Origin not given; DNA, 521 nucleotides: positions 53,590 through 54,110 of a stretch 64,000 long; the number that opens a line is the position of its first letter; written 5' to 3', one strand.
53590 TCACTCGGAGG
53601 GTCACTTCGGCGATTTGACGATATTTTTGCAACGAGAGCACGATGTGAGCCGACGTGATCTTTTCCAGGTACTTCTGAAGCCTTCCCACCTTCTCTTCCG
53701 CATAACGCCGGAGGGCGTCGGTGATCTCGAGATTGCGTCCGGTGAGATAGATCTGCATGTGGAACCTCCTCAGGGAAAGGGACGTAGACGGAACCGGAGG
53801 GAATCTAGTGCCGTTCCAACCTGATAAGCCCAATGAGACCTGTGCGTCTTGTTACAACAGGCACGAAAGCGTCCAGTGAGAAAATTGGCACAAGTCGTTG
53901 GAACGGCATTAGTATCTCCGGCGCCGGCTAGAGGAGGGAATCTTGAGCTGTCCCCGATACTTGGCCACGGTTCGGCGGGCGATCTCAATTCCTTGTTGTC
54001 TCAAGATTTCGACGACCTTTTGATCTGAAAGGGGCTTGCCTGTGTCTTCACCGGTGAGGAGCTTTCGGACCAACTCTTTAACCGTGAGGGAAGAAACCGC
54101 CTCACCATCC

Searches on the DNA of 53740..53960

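Call 36: search_rna_families(source=window, start=53740, end=53960, threshold=evalue, max_evalue=10)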
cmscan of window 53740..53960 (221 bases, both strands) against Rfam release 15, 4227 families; matches with E-value up to 10: 1.
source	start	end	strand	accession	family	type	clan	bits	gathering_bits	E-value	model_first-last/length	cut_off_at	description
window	53744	53762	+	RF01905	HOTAIR_2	Gene; lncRNA;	-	8.9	60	9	1-69/69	no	HOTAIR conserved region 2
